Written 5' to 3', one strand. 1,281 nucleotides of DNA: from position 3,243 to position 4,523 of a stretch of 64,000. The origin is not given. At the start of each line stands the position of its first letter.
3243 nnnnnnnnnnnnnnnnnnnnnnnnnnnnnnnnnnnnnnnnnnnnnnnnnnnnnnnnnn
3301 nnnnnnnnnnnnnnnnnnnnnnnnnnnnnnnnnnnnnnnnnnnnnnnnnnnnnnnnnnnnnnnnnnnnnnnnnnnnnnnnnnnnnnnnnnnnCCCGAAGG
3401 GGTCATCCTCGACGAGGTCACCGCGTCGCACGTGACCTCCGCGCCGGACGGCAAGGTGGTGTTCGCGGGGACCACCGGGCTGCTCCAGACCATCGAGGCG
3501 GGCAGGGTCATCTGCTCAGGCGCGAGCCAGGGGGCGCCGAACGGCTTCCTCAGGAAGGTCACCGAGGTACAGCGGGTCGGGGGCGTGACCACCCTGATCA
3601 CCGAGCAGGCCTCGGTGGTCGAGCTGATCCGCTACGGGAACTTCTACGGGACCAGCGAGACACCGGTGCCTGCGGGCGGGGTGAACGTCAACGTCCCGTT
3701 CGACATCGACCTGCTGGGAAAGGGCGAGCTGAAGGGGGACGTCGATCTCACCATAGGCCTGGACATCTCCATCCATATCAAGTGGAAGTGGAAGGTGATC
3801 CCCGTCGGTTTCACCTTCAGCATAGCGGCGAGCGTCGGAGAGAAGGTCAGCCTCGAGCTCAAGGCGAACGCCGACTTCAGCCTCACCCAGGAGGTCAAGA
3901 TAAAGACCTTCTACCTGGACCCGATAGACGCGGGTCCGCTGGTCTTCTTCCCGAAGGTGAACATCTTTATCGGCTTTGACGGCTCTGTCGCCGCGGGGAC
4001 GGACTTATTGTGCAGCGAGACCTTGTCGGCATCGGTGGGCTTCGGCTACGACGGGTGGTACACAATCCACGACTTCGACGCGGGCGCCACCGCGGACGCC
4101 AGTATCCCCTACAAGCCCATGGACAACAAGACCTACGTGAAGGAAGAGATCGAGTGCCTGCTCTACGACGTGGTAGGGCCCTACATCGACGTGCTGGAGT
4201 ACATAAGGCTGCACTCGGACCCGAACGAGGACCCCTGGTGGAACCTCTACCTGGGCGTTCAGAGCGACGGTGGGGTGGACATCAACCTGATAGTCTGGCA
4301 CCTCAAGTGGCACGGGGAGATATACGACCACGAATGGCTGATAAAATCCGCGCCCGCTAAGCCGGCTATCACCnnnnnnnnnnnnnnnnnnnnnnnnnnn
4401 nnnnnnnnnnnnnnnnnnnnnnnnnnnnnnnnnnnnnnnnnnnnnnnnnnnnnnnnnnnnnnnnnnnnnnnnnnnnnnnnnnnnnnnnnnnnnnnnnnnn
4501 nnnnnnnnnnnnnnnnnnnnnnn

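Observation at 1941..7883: Giant secreted protein with mirror-like architecture: 4 AEG-modules, unassigned core, 9 IPT/TIG repeats, 4 AEG-modules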

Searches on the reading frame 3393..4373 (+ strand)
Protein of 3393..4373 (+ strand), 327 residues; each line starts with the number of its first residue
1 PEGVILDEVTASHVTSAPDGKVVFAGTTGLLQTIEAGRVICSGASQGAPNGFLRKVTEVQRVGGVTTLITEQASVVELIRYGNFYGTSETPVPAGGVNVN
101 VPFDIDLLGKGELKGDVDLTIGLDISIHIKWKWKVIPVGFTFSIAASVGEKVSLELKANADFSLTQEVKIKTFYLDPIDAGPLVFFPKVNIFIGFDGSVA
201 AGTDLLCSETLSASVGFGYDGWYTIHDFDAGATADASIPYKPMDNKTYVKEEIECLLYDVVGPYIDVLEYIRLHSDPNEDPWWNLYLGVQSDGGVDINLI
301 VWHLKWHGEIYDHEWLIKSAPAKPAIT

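Call 20: search_protein_representatives(protein=window:3393-4373:+)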
Query: 327 residues. Proteins with E-value up to 0.001 (for the whole library): 1947; up to 1e-10: 614; up to 1e-30: 5. The best 150 are listed.
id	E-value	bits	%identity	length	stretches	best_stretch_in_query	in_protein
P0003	1.2e-137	475.1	63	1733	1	1-327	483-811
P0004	2.9e-121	421.3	59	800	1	1-323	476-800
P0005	4.1e-36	141.4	36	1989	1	3-324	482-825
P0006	9.4e-34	133.6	59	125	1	149-263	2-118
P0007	9.9e-32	126.9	31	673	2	113-321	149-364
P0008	8.2e-29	117.4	35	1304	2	139-302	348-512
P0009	1.0e-27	113.7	35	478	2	117-288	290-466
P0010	3.4e-27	112.0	35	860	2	142-304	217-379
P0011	3.9e-27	111.8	31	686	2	115-304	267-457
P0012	4.6e-27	111.6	33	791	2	112-321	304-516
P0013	1.2e-26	110.2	32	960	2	114-300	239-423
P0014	2.7e-26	109.1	33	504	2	155-300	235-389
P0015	3.1e-25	105.6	33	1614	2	134-301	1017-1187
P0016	5.7e-25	104.7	32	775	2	112-324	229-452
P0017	9.0e-25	104.1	32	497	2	114-304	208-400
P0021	2.1e-24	102.9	29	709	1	11-318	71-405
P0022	2.1e-24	102.9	31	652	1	17-306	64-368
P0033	3.8e-23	98.7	29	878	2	94-317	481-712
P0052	2.5e-21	92.8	31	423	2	115-317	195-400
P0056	5.3e-21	91.7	32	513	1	7-305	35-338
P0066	2.3e-20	89.6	34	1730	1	7-300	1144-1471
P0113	1.8e-18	83.4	28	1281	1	20-320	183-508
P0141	9.5e-18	81.0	35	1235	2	145-298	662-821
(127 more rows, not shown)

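Call 21: search_protein_families(library=pfam, proteins=[P0003, P0005, P0007, P0009, P0011, P0014, P0021, P0022, P0052, P0056], max_evalue=0.01)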
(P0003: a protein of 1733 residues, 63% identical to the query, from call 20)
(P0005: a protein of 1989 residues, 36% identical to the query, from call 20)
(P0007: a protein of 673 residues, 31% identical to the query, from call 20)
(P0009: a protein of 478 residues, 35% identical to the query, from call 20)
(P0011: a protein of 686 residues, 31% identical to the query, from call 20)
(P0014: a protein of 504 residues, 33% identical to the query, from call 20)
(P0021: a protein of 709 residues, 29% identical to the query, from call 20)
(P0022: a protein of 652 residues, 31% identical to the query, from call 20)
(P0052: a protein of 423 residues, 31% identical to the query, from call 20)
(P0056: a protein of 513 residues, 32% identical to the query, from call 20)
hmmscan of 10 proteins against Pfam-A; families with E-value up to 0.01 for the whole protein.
P0003 (1733 aa): 4 families
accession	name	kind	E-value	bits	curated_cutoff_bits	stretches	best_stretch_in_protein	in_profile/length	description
PF01833.30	TIG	-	4e-77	254.7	20.9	6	808-886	1-82/84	IPT/TIG domain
PF18986.5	DUF5719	-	6.8e-37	127.7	26.2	3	161-350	49-239/319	Family of unknown function (DUF5719)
PF07100.16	ASRT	-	1.2e-10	41.8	25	0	1539-1598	30-96/119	Anabaena sensory rhodopsin transducer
PF24053.1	DUF7356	-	9.5e-07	29.2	27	0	283-327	36-78/105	Domain of unknown function (DUF7356)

P0005 (1989 aa): 4 families
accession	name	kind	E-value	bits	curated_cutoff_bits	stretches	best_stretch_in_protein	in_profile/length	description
PF01833.30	TIG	-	3.8e-96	315.7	20.9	9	825-897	1-76/84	IPT/TIG domain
PF18986.5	DUF5719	-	5e-40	138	26.2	4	1559-1751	53-246/319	Family of unknown function (DUF5719)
PF20144.5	TIG_SUH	-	3.2e-08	34.1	24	0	1151-1206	1-53/94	TIG domain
PF07100.16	ASRT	-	3.7e-06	27.4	25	0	281-350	28-100/119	Anabaena sensory rhodopsin transducer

P0007 (673 aa): 4 families
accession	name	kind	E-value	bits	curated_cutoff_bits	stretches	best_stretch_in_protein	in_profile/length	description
PF00041.27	fn3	-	3.9e-12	46.7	25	2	466-571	2-82/84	Fibronectin type III domain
PF21910.2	GH85_C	-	2.6e-06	28.2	27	0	383-456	11-89/95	GH85 endohexosaminidases, C-terminal domain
PF24489.1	Ig_J_second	-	0.00016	22.1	27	0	536-565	56-85/105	Tip attachment protein J second Ig-like domain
PF18370.7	RGI_lyase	-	0.00024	21.8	27.8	0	400-457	30-84/86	Rhamnogalacturonan I lyases beta-sheet domain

P0009 (478 aa): 0 families

P0011 (686 aa): 7 families
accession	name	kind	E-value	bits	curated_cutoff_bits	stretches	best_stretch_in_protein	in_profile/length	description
PF13715.12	CarbopepD_reg_2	-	9.8e-12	45.2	32.2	1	22-110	1-88/88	CarboxypepD_reg-like domain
PF13620.12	CarboxypepD_reg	-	3.7e-11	43.7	32.3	1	22-97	2-80/82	Carboxypeptidase regulatory-like domain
PF17210.9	SdrD_B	-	1.1e-07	32.5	29.7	1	24-84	15-77/112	SdrD B-like domain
PF17802.7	SpaA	-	2.9e-06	27.8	23.1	1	28-92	11-82/91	Prealbumin-like fold domain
PF17957.7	Big_7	-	9.4e-06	26.6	24.1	1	479-510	1-31/70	Bacterial Ig domain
PF18911.6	PKD_4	-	0.00076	19.9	27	1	490-558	12-77/85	PKD domain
PF09430.16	EMC7_beta-sandw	-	0.0017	19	26.6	1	34-90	8-65/122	ER membrane protein complex subunit 7, beta-sandwich domain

P0014 (504 aa): 0 families

P0021 (709 aa): 2 families
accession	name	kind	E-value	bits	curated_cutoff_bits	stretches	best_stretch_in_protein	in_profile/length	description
PF25788.1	Ig_Rha78A_N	-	8e-05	23.3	27.4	0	657-698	58-100/105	Rha78A-like, N-terminal immunoglobulin domain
PF00041.27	fn3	-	0.00064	20.3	25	0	624-691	13-77/84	Fibronectin type III domain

P0022 (652 aa): 3 families
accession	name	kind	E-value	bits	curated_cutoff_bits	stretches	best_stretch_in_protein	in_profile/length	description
PF13229.12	Beta_helix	-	6.5e-21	75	25.9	1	476-600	2-122/158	Right handed beta helix region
PF05048.19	NosD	-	2e-10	40.9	23.6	1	474-598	16-133/212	Periplasmic copper-binding protein (NosD)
PF07602.17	DUF1565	-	0.00068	19.5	20.3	0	388-551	10-179/257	Protein of unknown function (DUF1565)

P0052 (423 aa): 0 families

P0056 (513 aa): 2 families
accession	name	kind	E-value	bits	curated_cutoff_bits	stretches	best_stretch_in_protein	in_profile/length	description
PF02018.23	CBM_4_9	-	1.2e-11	45.5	25.9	1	360-490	2-125/136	Carbohydrate binding domain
PF23865.1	DUF7223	-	0.0072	16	27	0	183-292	63-172/254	Domain of unknown function (DUF7223)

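Call 27: find_homologous_proteins(query=window:3393-4373:+, max_evalue=0.00001)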
Query window:3393-4373:+: 4276 candidates shared short words with the query, none scored E <= 0.00001.

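Call 41: predict_structure(alignment_id=A1)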
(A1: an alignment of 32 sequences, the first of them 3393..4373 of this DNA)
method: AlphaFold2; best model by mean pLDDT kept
length: 327 residues; sequences in the alignment: 32
mean_pLDDT: 81.6   pTM: 0.73
mean pLDDT of the five models: 81.6, 81.5, 81.4, 80.8, 64.8
residues with pLDDT >= 90: 111; 70-90: 163; 50-70: 31; < 50: 22
segments of 3 or more residues with pLDDT < 50: 81-96, 132-137
pLDDT, mean of each block of 10 residues (from residue 1): 84 91 94 94 87 94 95 78 42 46 80 84 66 50 77 86 91 81 81 91 85 80 81 80 91 83 88 92 92 81 80 91 71
secondary structure, 60 per line:
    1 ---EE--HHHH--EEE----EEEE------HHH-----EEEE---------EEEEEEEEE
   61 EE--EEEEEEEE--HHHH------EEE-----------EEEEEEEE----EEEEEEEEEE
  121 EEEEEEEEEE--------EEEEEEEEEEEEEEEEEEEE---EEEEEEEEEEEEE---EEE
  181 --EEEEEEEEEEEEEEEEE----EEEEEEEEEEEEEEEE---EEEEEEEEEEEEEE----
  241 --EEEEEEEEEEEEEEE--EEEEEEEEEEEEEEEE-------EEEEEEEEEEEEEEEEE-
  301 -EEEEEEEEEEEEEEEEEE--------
elements in order: H8-11 E14-16 E21-24 E39-42 E52-62 E65-72 H75-78 E85-87 E99-106 E111-130 E139-158 E162-174 E178-180 E183-199 E204-219 E223-236 E243-257 E260-275 E283-299 E302-319

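Call 46: fold_search(model_id=the predicted structure, library=pdb)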
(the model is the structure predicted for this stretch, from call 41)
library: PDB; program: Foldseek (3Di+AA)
matches with E <= 10: 350; with E <= 0.001: 0
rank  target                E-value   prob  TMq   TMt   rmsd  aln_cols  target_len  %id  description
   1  6h04_B                8.7e-02  0.03  0.08  0.05  42.6       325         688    7  Closed conformation of the Membrane Attack Complex (released 2018-12-19)
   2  6h03_B                1.0e-01  0.03  0.08  0.05  42.8       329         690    8  OPEN CONFORMATION OF THE MEMBRANE ATTACK COMPLEX (released 2018-12-19)
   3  6i7s_G                1.4e-01  0.14  0.17  0.08  20.2       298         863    5  Microsomal triglyceride transfer protein (released 2019-08-21)
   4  8a60_A                1.6e-01  0.15  0.15  0.09  24.0       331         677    8  Crystal structure of FhuA in complex with the superinfection exclusion lipoprotein Llp (released 2022-10-05)
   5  1pvl                  1.6e-01  0.06  0.11  0.11  21.6       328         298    6  STRUCTURE OF THE PANTON-VALENTINE LEUCOCIDIN F COMPONENT FROM STAPHYLOCOCCUS AUREUS (released 1999-06-15)
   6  9irq_A                1.6e-01  0.06  0.09  0.06  23.7       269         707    8  Alginate lyase (Microbulbifer sp. ALW1) (released 2025-01-22)
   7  3b07_B                1.8e-01  0.02  0.07  0.08  30.5       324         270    8  Crystal structure of octameric pore form of gamma-hemolysin from Staphylococcus aureus (released 2011-10-12)
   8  3b07_A                2.0e-01  0.04  0.10  0.11  29.9       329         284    5  Crystal structure of octameric pore form of gamma-hemolysin from Staphylococcus aureus (released 2011-10-12)
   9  8b0f_D                2.3e-01  0.04  0.09  0.06  31.7       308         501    7  CryoEM structure of C5b8-CD59 (released 2023-02-22)
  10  7nyc_D                2.7e-01  0.04  0.08  0.06  29.0       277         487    8  cryoEM structure of 3C9-sMAC (released 2021-10-06)
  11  7bm6_A                3.0e-01  0.04  0.10  0.06  23.6       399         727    8  Structure-function analysis of a new PL17 oligoalginate lyase from the marine bacterium Zobellia galactanivorans DsijT (released 2021-07-14)
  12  6lz1_A                3.0e-01  0.02  0.09  0.04  24.9       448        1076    8  Structure of S.pombe alpha-mannosidase Ams1 (released 2020-09-09)
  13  8sl0                  3.2e-01  0.14  0.16  0.21  22.6       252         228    7  Structure of a bacterial gasdermin slinky-like oligomer (released 2023-05-17)
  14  7nyc_C                3.2e-01  0.02  0.08  0.04  38.1       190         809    8  cryoEM structure of 3C9-sMAC (released 2021-10-06)
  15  6u2s                  3.4e-01  0.04  0.10  0.11  24.3       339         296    7  Structure-based discovery of a novel small-molecule inhibitor of methicillin-resistant S. aureus (released 2020-03-25)
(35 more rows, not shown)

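Call 47: search_protein_families(library=pfam, alignment_id=A1, max_evalue=0.1)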
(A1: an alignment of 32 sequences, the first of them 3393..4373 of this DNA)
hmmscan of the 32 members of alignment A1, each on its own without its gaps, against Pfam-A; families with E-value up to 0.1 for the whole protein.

A. member 1, window:3393-4373:+ (327 aa): 0 families

B. families by the number of members that match (of 32 scanned): 25 families
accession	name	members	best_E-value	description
PF23865.1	DUF7223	4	2e-05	Domain of unknown function (DUF7223)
PF13620.12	CarboxypepD_reg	3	2e-13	Carboxypeptidase regulatory-like domain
PF13715.12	CarbopepD_reg_2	3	1.5e-10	CarboxypepD_reg-like domain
PF17802.7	SpaA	2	0.00014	Prealbumin-like fold domain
PF03781.23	FGE-sulfatase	1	3.3e-49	Sulfatase-modifying factor enzyme 1-like domain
PF18998.6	Flg_new_2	1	1.1e-12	Divergent InlB B-repeat domain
PF02018.23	CBM_4_9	1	1.2e-11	Carbohydrate binding domain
PF13385.13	Laminin_G_3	1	1.2e-08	Concanavalin A-like lectin/glucanases superfamily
PF17210.9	SdrD_B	1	1.4e-06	SdrD B-like domain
PF09430.16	EMC7_beta-sandw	1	7.4e-05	ER membrane protein complex subunit 7, beta-sandwich domain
PF20395.3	CTD3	1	0.00079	C-terminal domain 3 of the ABC-three component (ABC-3C) systems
PF02494.22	HYR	1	0.0017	HYR domain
PF13827.11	DUF4189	1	0.0034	Domain of unknown function (DUF4189)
PF16371.11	MetallophosN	1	0.0035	N terminal of Calcineurin-like phosphoesterase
PF18370.7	RGI_lyase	1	0.0039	Rhamnogalacturonan I lyases beta-sheet domain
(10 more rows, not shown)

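Call 51: find_encoding_contigs(protein=P0003, flank=8000, max_places=2)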
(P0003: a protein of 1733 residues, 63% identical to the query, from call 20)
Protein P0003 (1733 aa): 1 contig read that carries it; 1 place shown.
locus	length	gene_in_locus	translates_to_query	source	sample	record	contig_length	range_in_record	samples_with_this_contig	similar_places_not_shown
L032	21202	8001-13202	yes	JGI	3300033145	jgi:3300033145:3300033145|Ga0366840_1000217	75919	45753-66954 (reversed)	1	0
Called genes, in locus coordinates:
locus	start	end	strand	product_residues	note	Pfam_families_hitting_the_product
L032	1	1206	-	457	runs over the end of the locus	PF00890:FAD_binding_2 (faint), PF01494:FAD_binding_3 (faint), PF05834:Lycopene_cycl (faint), PF12831:FAD_oxidored (weak), PF01266:DAO, PF04820:Trp_halogenase (weak)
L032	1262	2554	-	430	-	PF06050:HGD-D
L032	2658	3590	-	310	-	PF04240:Caroten_synth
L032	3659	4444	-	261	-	PF00378:ECH_1, PF16113:ECH_2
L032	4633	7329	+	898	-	PF18986:DUF5719 (faint), PF24053:DUF7356 (faint)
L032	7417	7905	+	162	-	PF11136:DUF2889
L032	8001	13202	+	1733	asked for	PF07100:ASRT (faint), PF24053:DUF7356 (faint), PF18986:DUF5719, PF01833:TIG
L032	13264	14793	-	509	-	PF02310:B12-binding, PF04055:Radical_SAM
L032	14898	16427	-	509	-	PF00370:FGGY_N, PF02782:FGGY_C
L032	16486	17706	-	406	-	PF03435:Sacchrp_dh_NADP, PF05368:NmrA (weak), PF16653:Sacchrp_dh_C (weak)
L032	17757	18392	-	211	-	PF02607:B12-binding_2, PF02310:B12-binding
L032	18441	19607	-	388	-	PF01208:URO-D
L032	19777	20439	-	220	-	PF07796:DUF1638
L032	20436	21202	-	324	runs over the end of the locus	PF00248:Aldo_ket_red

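Call 52: find_related_loci(query=window:3393-4373:+, collection=genome_contigs, flank=7000)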
Query window:3393-4373:+ (327 aa) in genome_contigs; peptide patterns used: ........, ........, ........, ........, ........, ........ (x = any residue, [..] = any of these).
599 stretches matched a pattern (row limit reached: there are more); 2 encode a relative of the query (tblastn E <= 1e-3); 2 distinct loci.
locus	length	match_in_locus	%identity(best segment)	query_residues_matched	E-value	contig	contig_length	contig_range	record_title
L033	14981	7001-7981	98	1-327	0e+0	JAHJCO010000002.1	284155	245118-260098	MAG: Actinomycetota bacterium isolate Modern_marine.mb.309 Modern_marine.mb.309_k141_67198, whole genome shotgun sequenc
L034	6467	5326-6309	58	1-326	4e-125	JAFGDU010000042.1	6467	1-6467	MAG: Actinomycetota bacterium isolate Zod_Metabat.1188 k87_3418799, whole genome shotgun sequence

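Call 79: search_solved_structures(query=A1, max_evalue=5)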
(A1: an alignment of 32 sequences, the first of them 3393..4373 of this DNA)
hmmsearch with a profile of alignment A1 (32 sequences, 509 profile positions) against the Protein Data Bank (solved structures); distinct sequences matched with E-value up to 5: 0.

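Call 80: search_protein_families(library=phrogs, proteins=[window:3393-4373:+], max_evalue=1)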
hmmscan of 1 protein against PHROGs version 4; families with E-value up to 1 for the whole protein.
window:3393-4373:+ (327 aa): 0 families

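Call 90: search_protein_families(library=pfam, proteins=[P0141, P0113, P0033, P0012, P0066, P0015], max_evalue=0.001)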
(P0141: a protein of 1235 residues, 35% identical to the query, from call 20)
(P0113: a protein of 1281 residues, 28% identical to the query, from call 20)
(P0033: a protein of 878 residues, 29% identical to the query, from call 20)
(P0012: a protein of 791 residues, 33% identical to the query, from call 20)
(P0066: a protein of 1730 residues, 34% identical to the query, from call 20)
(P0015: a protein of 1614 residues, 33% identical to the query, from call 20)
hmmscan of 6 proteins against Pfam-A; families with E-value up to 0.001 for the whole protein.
P0141 (1235 aa): 2 families
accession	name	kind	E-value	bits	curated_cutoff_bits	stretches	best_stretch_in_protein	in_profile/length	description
PF01833.30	TIG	-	9.2e-15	54.8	20.9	1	865-934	3-72/84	IPT/TIG domain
PF06462.18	Hyd_WA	-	7.2e-05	22.9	21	0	1103-1115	1-13/30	Propeller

P0113 (1281 aa): 5 families
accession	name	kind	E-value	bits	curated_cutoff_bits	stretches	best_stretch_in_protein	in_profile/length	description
PF13620.12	CarboxypepD_reg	-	2.8e-18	66.5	32.3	2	516-594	1-79/82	Carboxypeptidase regulatory-like domain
PF17210.9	SdrD_B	-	5.6e-10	39.8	29.7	1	616-665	20-65/112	SdrD B-like domain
PF13715.12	CarbopepD_reg_2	-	6.5e-07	29.7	32.2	1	517-592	1-72/88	CarboxypepD_reg-like domain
PF12768.13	Rax2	-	0.00018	21.4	28.8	0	1098-1201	57-165/254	Rax2 C-terminal beta propeller domain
PF17802.7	SpaA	-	0.00038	21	23.1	0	613-662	9-56/91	Prealbumin-like fold domain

P0033 (878 aa): 2 families
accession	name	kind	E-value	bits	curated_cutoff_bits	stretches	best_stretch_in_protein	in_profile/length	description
PF18986.5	DUF5719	-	5.5e-17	62.3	26.2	2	60-238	55-240/319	Family of unknown function (DUF5719)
PF24053.1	DUF7356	-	1.9e-05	25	27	0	274-332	36-93/105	Domain of unknown function (DUF7356)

P0012 (791 aa): 3 families
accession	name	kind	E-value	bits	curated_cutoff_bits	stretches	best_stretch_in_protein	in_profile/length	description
PF18986.5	DUF5719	-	1.2e-05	25.1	26.2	1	42-120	47-128/319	Family of unknown function (DUF5719)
PF07676.18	PD40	-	0.00022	21.5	20.9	0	552-569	9-26/38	WD40-like Beta Propeller Repeat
PF23865.1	DUF7223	-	0.00069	19.3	27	0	327-451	54-170/254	Domain of unknown function (DUF7223)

P0066 (1730 aa): 8 families
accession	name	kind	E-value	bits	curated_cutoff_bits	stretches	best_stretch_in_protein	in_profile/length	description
PF01436.27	NHL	-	2.7e-65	213.7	20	7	558-585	1-28/28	NHL repeat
PF17170.10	DUF5128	-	3.3e-19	69.7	22.9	1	568-642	52-125/321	6-bladed beta-propeller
PF18911.6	PKD_4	-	4.5e-17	62.3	27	1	1040-1113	8-82/85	PKD domain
PF25021.1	TEN_NHL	-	2e-12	47.2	27.1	0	503-533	324-354/357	Teneurin NHL domain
PF00801.26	PKD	-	5.3e-12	46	23.5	1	1042-1114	4-80/80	PKD domain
PF08450.18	SGL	-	6.5e-10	39.5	26.3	2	457-596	81-221/246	SMP-30/Gluconolactonase/LRE-like region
PF23865.1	DUF7223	-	1.3e-05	25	27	1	1283-1428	31-170/254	Domain of unknown function (DUF7223)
PF20067.5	SSL_N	-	0.00076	19.7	18.9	0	563-577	25-39/46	Strictosidine synthase-like, N-terminal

P0015 (1614 aa): 16 families
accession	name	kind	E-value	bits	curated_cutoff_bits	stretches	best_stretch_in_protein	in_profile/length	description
PF17963.7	Big_9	-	9.5e-37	126.2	23.6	2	587-672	1-89/89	Bacterial Ig domain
PF23598.1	LRR_14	-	8.2e-22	77.9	40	2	422-560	41-179/353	Leucine-rich repeat region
PF17892.7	Cadherin_5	-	2.4e-19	69.4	26.5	2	587-673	2-97/98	Cadherin-like domain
PF07676.18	PD40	-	2.8e-18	65.8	20.9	0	1457-1492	10-38/38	WD40-like Beta Propeller Repeat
PF17803.7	Cadherin_4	-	1.2e-17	64.7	25.1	2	740-795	2-62/71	Bacterial cadherin-like domain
PF00560.39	LRR_1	-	5e-16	55.8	20.6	0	382-403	2-23/23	Leucine Rich Repeat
PF18998.6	Flg_new_2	-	3e-13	50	23.6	1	678-748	1-72/73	Divergent InlB B-repeat domain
PF13620.12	CarboxypepD_reg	-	7.1e-11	42.8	32.3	1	203-268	2-72/82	Carboxypeptidase regulatory-like domain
PF12799.13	LRR_4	-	6.6e-10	39.4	27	2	380-420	1-39/44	Leucine Rich repeats (2 copies)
PF13855.12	LRR_8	-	5.8e-09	36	27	1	404-464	1-61/61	Leucine rich repeat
PF16184.11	Cadherin_3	-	7.9e-08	32.7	25.5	0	598-672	10-105/106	Cadherin-like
PF13715.12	CarbopepD_reg_2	-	9.9e-06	25.9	32.2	1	203-266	1-65/88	CarboxypepD_reg-like domain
PF09430.16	EMC7_beta-sandw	-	2.4e-05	24.9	26.6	0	211-264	5-60/122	ER membrane protein complex subunit 7, beta-sandwich domain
PF17802.7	SpaA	-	8.9e-05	23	23.1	1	208-269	8-80/91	Prealbumin-like fold domain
PF17210.9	SdrD_B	-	0.00033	21.3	29.7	1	218-260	27-76/112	SdrD B-like domain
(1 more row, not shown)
